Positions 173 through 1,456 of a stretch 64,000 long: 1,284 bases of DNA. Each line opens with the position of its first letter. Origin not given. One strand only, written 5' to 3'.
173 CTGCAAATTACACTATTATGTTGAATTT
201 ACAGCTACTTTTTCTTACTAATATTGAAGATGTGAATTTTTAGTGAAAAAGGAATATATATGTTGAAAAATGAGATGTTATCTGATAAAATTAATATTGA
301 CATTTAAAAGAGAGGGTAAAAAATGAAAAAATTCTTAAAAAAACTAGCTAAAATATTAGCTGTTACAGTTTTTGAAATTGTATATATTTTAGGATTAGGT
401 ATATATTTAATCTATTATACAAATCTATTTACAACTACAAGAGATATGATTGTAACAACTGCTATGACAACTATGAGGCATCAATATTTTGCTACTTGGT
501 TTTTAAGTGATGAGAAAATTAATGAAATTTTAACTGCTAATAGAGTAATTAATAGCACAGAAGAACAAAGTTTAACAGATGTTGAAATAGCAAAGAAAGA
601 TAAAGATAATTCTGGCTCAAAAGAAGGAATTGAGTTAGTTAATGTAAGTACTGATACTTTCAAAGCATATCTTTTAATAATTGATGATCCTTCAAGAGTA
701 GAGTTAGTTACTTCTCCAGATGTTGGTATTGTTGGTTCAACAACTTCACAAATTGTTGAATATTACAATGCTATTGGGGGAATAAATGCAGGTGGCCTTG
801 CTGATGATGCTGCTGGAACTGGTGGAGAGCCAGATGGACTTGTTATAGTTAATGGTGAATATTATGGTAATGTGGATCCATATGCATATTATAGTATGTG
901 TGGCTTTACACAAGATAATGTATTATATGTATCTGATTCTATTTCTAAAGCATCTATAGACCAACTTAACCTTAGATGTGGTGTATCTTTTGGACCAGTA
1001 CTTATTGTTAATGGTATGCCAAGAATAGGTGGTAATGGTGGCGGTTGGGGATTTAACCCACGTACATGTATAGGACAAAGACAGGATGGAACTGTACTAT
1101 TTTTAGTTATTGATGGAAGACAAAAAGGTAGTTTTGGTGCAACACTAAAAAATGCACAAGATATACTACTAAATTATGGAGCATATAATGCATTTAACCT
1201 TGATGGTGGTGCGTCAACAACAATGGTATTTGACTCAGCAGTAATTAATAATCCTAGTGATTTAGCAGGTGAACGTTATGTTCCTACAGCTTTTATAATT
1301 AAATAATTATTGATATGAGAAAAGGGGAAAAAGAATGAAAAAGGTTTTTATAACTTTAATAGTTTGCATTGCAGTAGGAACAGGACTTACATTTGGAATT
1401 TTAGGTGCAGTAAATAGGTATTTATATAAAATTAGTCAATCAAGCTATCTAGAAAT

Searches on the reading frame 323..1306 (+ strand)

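Call 66: search_protein_families(library=pfam, proteins=[window:323-1306:+], max_evalue=0.00001)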
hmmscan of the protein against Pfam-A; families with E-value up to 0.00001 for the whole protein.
window:323-1306:+ (327 aa): 1 family
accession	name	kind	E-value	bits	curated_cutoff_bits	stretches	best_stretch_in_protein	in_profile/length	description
PF09992.14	NAGPA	-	1.4e-43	149.5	25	1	149-326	2-168/169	Phosphodiester glycosidase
